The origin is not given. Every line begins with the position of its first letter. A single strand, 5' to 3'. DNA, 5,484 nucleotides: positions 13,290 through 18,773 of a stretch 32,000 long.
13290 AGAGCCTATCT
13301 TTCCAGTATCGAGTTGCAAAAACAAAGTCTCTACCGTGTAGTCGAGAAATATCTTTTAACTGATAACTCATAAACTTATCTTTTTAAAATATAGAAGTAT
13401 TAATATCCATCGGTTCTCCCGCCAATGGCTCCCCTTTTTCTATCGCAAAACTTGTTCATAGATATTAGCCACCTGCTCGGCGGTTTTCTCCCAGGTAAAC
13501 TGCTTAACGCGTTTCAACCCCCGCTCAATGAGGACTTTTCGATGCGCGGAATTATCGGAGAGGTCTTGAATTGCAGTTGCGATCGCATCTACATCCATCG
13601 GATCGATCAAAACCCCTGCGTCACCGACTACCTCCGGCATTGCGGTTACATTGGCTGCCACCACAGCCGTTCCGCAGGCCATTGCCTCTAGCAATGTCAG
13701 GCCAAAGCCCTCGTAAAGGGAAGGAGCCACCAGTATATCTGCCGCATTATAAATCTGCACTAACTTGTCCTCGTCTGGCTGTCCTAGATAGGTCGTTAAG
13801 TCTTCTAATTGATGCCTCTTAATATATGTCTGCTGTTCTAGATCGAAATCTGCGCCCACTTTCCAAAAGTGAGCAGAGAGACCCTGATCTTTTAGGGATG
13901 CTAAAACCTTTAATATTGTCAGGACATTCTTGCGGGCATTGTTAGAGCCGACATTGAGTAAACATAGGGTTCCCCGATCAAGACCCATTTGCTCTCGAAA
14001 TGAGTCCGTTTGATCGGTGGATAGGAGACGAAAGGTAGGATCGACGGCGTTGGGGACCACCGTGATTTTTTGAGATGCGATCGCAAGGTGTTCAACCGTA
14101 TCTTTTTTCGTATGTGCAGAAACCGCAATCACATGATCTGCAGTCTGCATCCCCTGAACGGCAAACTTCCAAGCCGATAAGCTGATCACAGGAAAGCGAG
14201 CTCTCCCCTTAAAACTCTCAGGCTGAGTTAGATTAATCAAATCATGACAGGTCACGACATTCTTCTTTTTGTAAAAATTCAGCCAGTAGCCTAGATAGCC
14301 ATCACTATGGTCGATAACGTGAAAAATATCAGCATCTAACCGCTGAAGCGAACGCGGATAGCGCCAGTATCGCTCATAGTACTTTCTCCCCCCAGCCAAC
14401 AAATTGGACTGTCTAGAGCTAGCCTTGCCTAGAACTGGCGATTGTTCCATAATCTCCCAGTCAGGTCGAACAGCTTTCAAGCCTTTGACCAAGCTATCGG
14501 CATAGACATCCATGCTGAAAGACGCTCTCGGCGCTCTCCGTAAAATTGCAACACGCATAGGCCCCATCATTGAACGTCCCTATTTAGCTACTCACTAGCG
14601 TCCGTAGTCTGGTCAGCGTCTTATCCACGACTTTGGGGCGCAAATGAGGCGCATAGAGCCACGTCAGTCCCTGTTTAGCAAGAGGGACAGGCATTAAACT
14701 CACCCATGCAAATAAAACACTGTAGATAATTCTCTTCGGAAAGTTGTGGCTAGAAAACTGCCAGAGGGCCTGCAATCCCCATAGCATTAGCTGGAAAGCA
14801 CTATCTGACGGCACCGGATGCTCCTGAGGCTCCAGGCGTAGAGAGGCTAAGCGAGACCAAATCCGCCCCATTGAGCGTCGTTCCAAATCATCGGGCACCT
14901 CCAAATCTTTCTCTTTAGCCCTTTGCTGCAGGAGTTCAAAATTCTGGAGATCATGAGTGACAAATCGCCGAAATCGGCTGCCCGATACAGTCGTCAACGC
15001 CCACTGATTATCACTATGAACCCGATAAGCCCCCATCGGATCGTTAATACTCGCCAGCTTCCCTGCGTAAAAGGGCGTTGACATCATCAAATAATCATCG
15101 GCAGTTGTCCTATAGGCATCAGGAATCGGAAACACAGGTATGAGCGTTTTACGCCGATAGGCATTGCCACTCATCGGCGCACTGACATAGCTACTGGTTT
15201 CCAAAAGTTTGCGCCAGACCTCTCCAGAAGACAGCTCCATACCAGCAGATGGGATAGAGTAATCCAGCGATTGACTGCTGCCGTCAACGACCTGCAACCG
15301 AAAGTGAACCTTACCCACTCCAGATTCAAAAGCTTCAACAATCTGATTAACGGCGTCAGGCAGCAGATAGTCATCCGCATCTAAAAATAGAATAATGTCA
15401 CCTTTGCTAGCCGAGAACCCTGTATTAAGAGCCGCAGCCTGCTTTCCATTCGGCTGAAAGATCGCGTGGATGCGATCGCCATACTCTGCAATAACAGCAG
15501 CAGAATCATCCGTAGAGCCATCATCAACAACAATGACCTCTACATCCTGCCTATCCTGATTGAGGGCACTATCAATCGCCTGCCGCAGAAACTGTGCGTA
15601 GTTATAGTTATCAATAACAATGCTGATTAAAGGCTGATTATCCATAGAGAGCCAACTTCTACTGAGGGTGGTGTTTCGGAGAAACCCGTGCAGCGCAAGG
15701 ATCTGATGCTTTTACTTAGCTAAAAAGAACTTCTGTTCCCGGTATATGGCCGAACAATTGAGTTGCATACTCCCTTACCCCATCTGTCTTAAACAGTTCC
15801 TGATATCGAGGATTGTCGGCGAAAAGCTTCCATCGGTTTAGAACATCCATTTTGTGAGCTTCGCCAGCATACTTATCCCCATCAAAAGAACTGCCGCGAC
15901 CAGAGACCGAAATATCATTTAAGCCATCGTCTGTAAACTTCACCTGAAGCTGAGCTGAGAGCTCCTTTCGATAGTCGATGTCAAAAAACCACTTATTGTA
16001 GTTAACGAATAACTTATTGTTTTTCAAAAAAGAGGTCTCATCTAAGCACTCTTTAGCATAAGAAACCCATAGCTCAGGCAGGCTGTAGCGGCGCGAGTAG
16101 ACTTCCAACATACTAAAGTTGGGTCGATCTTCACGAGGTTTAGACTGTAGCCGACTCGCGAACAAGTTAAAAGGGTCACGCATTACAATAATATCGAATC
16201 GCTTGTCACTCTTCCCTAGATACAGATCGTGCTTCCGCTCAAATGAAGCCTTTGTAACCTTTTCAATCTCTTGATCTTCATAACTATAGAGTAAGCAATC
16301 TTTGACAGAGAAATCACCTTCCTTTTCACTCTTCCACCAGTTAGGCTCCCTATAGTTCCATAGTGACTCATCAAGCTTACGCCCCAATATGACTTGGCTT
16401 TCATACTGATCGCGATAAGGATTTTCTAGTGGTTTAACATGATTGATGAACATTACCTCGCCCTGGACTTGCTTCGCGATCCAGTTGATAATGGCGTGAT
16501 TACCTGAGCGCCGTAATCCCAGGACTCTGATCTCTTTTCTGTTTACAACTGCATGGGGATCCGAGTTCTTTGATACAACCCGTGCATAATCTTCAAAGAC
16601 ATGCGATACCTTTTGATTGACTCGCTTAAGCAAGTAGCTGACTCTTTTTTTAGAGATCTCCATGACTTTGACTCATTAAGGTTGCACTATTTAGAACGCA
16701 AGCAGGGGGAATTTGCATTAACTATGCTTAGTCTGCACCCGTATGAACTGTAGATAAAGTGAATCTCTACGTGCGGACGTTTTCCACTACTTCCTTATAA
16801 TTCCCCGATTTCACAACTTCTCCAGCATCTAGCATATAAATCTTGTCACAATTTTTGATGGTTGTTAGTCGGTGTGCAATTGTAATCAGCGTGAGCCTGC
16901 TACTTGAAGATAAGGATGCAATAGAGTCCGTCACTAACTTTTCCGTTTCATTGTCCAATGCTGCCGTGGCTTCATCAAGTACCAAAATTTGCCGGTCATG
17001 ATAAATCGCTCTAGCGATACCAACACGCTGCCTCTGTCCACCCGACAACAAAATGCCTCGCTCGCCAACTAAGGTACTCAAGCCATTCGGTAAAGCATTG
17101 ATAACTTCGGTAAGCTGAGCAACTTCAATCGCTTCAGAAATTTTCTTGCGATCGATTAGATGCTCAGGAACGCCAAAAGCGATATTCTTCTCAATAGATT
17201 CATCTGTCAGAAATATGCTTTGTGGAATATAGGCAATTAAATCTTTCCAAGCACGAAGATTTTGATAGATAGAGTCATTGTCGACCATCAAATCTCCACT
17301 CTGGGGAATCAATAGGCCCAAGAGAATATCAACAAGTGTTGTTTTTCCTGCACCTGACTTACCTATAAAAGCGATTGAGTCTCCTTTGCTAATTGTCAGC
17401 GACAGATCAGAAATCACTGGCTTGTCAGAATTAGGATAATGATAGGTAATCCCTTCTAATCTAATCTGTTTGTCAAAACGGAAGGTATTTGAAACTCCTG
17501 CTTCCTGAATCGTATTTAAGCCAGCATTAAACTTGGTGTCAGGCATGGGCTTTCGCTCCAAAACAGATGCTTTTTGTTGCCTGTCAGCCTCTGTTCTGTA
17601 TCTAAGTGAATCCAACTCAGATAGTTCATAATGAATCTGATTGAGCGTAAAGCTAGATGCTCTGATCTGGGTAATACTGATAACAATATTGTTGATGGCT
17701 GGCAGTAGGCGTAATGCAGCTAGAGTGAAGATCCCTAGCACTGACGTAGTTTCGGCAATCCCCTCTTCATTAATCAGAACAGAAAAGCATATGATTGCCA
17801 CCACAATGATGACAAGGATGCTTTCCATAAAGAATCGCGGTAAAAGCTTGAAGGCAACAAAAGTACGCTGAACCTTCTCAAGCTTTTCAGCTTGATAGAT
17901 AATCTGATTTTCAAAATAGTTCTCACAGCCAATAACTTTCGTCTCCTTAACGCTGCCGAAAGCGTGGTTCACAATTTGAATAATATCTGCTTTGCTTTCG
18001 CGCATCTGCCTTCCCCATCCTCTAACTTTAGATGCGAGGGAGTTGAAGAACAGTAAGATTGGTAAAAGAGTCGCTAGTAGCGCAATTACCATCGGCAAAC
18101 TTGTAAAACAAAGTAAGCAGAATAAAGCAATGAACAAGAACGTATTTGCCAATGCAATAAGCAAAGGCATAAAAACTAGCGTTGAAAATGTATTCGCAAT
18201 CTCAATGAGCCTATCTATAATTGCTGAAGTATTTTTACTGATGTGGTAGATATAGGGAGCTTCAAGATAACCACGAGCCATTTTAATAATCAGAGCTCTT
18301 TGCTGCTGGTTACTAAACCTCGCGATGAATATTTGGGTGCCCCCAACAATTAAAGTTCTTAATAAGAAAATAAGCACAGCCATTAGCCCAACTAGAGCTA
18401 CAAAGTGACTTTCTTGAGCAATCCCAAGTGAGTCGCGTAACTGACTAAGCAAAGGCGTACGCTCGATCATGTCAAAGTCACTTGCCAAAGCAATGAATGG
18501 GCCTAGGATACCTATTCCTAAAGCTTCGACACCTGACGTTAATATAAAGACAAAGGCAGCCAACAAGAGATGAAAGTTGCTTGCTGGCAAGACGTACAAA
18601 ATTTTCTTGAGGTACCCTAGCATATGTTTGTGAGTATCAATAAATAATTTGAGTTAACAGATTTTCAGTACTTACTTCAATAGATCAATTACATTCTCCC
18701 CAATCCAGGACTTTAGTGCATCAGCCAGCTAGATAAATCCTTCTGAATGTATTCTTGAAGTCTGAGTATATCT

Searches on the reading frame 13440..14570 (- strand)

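Call 7: search_protein_families(library=pfam, proteins=[window:13440-14570:-], max_evalue=0.001)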
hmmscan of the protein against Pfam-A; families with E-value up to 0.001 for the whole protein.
window:13440-14570:- (376 aa): 6 families
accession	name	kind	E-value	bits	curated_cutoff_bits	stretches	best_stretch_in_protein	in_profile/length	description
PF00534.26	Glycos_transf_1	-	6.7e-31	107.6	26.4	1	189-353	3-171/172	Glycosyl transferases group 1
PF13692.12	Glyco_trans_1_4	-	2e-28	99.8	27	1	204-340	4-142/142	Glycosyl transferases group 1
PF13439.12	Glyco_transf_4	-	1.8e-16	61.1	28.5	1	59-179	52-169/170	Glycosyltransferase Family 4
PF20706.3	GT4-conflict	-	2.2e-08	34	26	1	141-365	144-383/385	Family 4 Glycosyltransferase in conflict systems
PF13524.12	Glyco_trans_1_2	-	3.5e-07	30.7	25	1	259-367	29-142/144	Glycosyl transferase-like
PF13579.12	Glyco_trans_4_4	-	2.1e-06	28.6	29.7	1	60-174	52-157/158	Glycosyl transferase 4-like domain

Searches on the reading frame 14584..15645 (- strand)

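Call 7: search_protein_families(library=pfam, proteins=[window:14584-15645:-], max_evalue=0.001)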
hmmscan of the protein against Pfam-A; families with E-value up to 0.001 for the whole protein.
window:14584-15645:- (353 aa): 4 families
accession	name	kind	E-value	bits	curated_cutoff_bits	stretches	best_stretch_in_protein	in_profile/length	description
PF00535.33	Glycos_transf_2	-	1.8e-32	113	23.3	1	8-110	1-108/168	Glycosyl transferase family 2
PF13641.12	Glyco_tranf_2_3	-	2.6e-13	50.9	27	1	5-113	2-119/230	Glycosyltransferase like family 2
PF10111.15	Glyco_tranf_2_2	-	2.6e-12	47.3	27.3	1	19-104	14-104/276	Glycosyltransferase like family 2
PF13704.12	Glyco_tranf_2_4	-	0.00073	20.4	27.5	0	15-97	2-87/98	Glycosyl transferase family 2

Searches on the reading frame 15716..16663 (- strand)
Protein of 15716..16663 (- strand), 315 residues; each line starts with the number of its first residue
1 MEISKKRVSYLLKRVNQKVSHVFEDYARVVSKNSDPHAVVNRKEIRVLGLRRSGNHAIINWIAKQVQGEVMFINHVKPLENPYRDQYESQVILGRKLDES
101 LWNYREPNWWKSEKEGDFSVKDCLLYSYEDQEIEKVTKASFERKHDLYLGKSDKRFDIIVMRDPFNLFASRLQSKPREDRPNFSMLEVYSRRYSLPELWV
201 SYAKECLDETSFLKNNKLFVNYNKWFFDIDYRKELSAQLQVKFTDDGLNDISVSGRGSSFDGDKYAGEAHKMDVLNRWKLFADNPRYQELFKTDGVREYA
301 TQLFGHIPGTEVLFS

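Call 7: search_protein_families(library=pfam, proteins=[window:15716-16663:-], max_evalue=0.001)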
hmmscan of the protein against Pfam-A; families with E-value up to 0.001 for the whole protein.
window:15716-16663:- (315 aa): 0 families

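Call 10: search_protein_families(library=pfam, proteins=[window:15716-16663:-], max_evalue=0.01)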
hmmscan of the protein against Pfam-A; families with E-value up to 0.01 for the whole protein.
window:15716-16663:- (315 aa): 0 families

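Call 35: search_protein_families(library=ncbifam, proteins=[window:15716-16663:-], max_evalue=0.001)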
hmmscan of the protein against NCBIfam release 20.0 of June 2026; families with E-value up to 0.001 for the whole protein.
window:15716-16663:- (315 aa): 0 families

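Call 55: search_solved_structures(query=window:15716-16663:-, max_evalue=1)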
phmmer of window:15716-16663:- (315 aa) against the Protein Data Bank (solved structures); distinct sequences matched with E-value up to 1: 4.
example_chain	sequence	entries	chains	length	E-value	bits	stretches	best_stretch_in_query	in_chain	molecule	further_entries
7f4r_A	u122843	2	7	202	0.088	15.1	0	135-171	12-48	MT-a70 family protein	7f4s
2l42_A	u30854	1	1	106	0.11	14.8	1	171-223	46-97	DNA-binding protein RAP1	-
7f4l_C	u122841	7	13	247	0.13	14.5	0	135-171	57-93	MT-a70 family protein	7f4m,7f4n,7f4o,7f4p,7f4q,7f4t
2p22_B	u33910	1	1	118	0.46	12.7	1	144-240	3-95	Vacuolar protein sorting-associated protein 28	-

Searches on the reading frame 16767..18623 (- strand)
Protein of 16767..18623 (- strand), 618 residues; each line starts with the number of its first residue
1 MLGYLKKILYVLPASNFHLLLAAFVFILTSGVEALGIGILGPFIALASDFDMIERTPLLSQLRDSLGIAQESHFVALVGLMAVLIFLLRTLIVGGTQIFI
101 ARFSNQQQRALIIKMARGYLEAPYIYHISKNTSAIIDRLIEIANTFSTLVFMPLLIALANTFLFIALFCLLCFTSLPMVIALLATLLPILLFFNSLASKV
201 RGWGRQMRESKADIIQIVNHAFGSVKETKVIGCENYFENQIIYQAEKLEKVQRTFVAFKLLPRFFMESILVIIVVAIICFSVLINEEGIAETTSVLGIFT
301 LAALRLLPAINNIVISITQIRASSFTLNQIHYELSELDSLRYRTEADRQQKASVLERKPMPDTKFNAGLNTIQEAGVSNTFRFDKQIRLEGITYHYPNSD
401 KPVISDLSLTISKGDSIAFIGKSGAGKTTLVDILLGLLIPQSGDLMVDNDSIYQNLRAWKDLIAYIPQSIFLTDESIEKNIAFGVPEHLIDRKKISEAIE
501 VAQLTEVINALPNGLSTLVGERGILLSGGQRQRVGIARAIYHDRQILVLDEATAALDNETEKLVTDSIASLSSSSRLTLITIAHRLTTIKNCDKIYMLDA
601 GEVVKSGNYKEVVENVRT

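Call 7: search_protein_families(library=pfam, proteins=[window:16767-18623:-], max_evalue=0.001)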
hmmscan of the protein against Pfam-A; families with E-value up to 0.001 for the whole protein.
window:16767-18623:- (618 aa): 4 families
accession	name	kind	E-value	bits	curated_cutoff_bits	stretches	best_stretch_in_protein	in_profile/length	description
PF00005.33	ABC_tran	-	6.8e-28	98.4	25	1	405-554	2-137/137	ABC transporter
PF00664.28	ABC_membrane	-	4.4e-11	43.4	28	1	21-301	3-266/274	ABC transporter transmembrane region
PF02463.25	SMC_N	-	2.4e-06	27.6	40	1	487-598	135-211/220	RecF/RecN/SMC N terminal domain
PF13555.12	AAA_29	-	8e-05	22.7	27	1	410-442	18-50/61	P-loop containing region of AAA domain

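Call 35: search_protein_families(library=ncbifam, proteins=[window:16767-18623:-], max_evalue=0.001)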
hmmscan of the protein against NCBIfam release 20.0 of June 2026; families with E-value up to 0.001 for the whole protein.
window:16767-18623:- (618 aa): 187 families (the best 25 are shown)
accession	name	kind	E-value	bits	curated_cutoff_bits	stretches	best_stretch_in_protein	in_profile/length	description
NF050066.1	LPSTprtrPglK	equivalog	4e-97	326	1000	2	369-600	331-557/558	BC-type lipopolysaccharide transporter PglK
TIGR02203.1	MsbA_lipidA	equivalog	1.2e-78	265.1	602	2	374-614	319-557/572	lipid A export permease/ATP-binding protein MsbA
NF045513.1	HepA_fam_ABC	equivalog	2.7e-69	234.2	725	2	382-614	369-597/610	heterocyst formation ABC transporter subunit HepA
TIGR02204.1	MsbA_rel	hypoth_equivalog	9.7e-68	229.2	780.4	1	383-615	334-564/576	ABC transporter, permease/ATP-binding protein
TIGR03796.1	NHLM_micro_ABC1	equivalog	7.9e-64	216.1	853.3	1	72-614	190-700/710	NHLP family bacteriocin export ABC transporter peptidase/permease/ATPase subunit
TIGR02857.1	CydD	equivalog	7.5e-60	203.4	435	1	375-598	320-529/529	thiol reductant ABC exporter subunit CydD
NF010178.0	PRK13657.1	equivalog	7.6e-60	203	733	1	375-615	323-559/588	glucan ABC transporter ATP-binding protein/ permease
TIGR03797.1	NHLM_micro_ABC2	equivalog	1.1e-59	202.6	709.4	1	386-614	451-673/686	NHLP bacteriocin export ABC transporter permease/ATPase subunit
TIGR03375.1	type_I_sec_LssB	subfamily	4.8e-59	200.3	693.1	1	380-617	459-693/696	type I secretion system permease/ATPase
TIGR01846.1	type_I_sec_HlyB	subfamily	3.1e-57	194.3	725.55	1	376-614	445-680/694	type I secretion system permease/ATPase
NF008381.0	PRK11176.1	equivalog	7.1e-57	193.1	867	1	371-614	326-567/582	lipid A ABC transporter ATP-binding protein/permease MsbA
TIGR00958.1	3a01208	subfamily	5.1e-56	190.3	874.6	1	382-615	474-703/711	antigen peptide transporter 2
TIGR02868.1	CydC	equivalog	6.8e-54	183.4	329.05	1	150-586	130-530/530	thiol reductant ABC exporter subunit CydC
TIGR01842.1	type_I_sec_PrtD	subfamily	6.6e-53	180.1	510.15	1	384-615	314-543/544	type I secretion system permease/ATPase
NF008364.0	PRK11160.1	equivalog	6.8e-53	180.1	630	2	384-615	336-564/575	heme ABC transporter ATP-binding protein/permease CydC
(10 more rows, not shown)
